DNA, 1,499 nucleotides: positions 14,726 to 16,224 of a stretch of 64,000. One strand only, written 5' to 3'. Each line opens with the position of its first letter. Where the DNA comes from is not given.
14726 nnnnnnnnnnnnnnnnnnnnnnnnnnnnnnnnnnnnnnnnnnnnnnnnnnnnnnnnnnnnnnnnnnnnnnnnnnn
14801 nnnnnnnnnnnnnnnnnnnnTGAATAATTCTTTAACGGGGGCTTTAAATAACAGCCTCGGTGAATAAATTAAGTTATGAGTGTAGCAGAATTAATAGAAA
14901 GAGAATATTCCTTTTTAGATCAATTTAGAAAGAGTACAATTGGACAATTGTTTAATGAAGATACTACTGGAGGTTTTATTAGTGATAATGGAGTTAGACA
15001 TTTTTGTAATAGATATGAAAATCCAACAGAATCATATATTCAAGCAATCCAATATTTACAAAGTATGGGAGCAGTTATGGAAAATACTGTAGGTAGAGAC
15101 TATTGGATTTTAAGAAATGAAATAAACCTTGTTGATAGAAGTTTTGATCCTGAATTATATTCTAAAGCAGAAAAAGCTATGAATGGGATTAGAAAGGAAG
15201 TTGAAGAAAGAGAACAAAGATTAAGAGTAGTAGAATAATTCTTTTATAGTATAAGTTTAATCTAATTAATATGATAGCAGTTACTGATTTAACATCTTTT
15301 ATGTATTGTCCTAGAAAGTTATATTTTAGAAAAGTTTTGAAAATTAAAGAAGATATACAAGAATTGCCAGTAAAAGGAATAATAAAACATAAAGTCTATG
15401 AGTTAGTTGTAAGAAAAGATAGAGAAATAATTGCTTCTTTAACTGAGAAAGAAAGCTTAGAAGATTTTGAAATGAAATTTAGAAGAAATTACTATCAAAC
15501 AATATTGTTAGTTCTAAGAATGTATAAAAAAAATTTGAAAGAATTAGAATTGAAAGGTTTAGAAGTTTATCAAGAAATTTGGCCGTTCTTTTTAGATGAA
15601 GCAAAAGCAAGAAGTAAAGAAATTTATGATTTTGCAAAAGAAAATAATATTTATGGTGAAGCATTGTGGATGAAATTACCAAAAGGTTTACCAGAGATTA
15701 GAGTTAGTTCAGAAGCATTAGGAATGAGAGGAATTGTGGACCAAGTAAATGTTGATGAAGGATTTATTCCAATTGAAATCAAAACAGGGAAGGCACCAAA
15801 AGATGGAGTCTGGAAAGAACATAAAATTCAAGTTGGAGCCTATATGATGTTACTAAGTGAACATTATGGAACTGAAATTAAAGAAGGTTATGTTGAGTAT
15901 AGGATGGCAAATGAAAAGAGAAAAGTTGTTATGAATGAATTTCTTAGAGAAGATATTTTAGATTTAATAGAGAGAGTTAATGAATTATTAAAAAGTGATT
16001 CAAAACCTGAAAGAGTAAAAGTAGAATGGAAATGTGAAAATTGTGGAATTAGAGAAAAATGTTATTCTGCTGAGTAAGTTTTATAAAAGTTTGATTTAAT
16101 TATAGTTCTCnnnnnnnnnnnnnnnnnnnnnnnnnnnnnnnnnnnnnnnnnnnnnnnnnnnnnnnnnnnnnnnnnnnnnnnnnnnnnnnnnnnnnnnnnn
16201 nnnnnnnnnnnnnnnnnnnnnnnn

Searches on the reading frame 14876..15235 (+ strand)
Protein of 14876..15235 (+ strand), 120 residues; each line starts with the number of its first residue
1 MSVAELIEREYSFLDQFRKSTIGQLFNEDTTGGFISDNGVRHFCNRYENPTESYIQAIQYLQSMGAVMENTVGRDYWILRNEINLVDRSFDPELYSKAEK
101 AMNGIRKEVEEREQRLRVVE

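Call 3: search_protein_families(library=pfam, proteins=[window:14876-15235:+], max_evalue=1)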
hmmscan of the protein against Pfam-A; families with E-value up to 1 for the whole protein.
window:14876-15235:+ (120 aa): 1 family
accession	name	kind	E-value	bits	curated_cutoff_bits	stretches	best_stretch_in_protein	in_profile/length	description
PF07886.16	BA14K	-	0.14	12.6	26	1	30-45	15-30/30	BA14K-like protein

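Call 4: search_protein_families(library=ncbifam, proteins=[window:14876-15235:+], max_evalue=1)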
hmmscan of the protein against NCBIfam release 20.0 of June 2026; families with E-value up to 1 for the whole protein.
window:14876-15235:+ (120 aa): 0 families

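Call 35: find_homologous_proteins(query=window:14876-15235:+, max_evalue=0.01)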
Query window:14876-15235:+ (120 aa): 2 proteins with E <= 0.01 among 9 candidates.
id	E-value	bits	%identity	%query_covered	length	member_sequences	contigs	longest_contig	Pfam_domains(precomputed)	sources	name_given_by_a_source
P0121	3.0e-73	261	100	100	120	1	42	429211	-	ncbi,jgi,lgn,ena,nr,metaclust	ncbi:hypothetical protein HN681_04285 [archaeon]|jgi:hypothetical protein|nr:hypothetical protein [a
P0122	5.9e-41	157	63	100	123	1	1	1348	-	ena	-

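Call 37: find_encoding_contigs(protein=P0121, flank=10000, max_places=4)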
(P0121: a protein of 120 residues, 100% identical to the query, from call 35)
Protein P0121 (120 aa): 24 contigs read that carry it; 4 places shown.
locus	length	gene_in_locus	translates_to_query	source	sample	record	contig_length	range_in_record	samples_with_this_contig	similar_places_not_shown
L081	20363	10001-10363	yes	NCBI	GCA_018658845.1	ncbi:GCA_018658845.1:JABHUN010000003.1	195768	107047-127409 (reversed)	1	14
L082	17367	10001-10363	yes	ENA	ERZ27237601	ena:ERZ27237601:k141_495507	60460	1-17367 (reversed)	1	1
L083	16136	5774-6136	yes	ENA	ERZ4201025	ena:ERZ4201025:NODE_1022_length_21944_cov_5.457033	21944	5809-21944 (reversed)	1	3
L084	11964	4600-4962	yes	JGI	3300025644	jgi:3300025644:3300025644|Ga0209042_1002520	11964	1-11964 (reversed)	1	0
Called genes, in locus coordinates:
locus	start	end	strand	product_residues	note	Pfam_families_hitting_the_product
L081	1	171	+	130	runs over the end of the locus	PF00410:Ribosomal_S8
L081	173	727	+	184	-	PF00347:Ribosomal_L6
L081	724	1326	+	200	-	PF01655:Ribosomal_L32e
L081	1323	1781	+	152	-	PF01280:Ribosomal_L19e, PF25476:Ribosomal_L19e_C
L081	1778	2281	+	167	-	PF00861:Ribosomal_L18p (weak), PF17144:Ribosomal_L5e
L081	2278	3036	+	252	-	PF00333:Ribosomal_S5, PF03719:Ribosomal_S5_C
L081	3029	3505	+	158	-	PF00327:Ribosomal_L30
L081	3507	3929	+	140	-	PF00828:Ribosomal_L27A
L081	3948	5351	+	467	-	PF00344:SecY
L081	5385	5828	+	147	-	PF01956:EMC3_TMCO1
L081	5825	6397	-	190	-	PF01928:CYTH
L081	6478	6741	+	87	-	PF01199:Ribosomal_L34e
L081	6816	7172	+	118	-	PF00467:KOW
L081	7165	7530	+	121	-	PF02996:Prefoldin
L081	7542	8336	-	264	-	-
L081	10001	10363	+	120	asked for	-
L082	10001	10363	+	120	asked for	-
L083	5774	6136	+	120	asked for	-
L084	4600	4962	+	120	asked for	-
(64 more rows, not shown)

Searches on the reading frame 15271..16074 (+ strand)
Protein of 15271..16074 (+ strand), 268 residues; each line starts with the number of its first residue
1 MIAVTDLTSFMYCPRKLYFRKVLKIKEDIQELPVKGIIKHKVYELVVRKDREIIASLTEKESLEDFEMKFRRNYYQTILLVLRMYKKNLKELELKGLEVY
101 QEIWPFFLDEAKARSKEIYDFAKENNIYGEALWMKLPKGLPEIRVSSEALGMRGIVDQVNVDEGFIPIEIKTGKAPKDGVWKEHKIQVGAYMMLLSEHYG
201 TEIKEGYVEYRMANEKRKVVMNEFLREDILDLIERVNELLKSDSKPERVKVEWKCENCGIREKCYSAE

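Call 3: search_protein_families(library=pfam, proteins=[window:15271-16074:+], max_evalue=1)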
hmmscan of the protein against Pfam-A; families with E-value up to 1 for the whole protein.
window:15271-16074:+ (268 aa): 5 families
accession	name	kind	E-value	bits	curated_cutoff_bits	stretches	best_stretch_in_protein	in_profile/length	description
PF01930.23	Cas_Cas4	-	3.5e-18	66.6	22.7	1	155-265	55-159/160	Domain of unknown function DUF83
PF12705.13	PDDEXK_1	-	1.8e-14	54.8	22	1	3-264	3-246/247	PD-(D/E)XK nuclease superfamily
PF06023.18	Csa1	-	5e-08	33.1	27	1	4-264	47-289/292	CRISPR-associated exonuclease Csa1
PF08696.17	Dna2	-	0.0004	20.6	22.4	1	1-157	55-199/204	DNA replication factor Dna2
PF02671.26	PAH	-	0.027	14.6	21.3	0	220-242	9-33/45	Paired amphipathic helix repeat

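Call 4: search_protein_families(library=ncbifam, proteins=[window:15271-16074:+], max_evalue=1)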
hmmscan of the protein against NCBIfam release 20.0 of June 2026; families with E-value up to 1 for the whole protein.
window:15271-16074:+ (268 aa): 7 families
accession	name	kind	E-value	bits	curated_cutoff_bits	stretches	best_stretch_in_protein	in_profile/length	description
TIGR00372.1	cas4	equivalog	2.9e-31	108.7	65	2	142-265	58-179/180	CRISPR-associated protein Cas4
NF049935.1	cas4g_cas1g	exception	1.8e-24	86.1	560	2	142-265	65-190/546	CRISPR-associated endonuclease Cas4g/Cas1g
TIGR03491.1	TIGR03491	subfamily_domain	4.6e-07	29.2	97.45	1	164-266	110-206/462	TM0106 family RecB-like putative nuclease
TIGR01896.1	cas_AF1879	equivalog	1.3e-06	28.3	103.35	1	3-264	36-272/273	type I-A CRISPR-associated protein Cas4/Csa1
TIGR04328.1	cas4_PREFRAN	exception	0.00035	20.7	70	1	140-264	57-175/178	type V CRISPR-associated protein Cas4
NF046046.1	Mbov_0729_Cterm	subfamily_domain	0.074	13.7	60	0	43-107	6-68/105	Mbov_0729 family lipopotein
NF040671.1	PLuB_AAA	exception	0.081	10.2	999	1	147-227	478-557/1256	PLuB system helicase-like protein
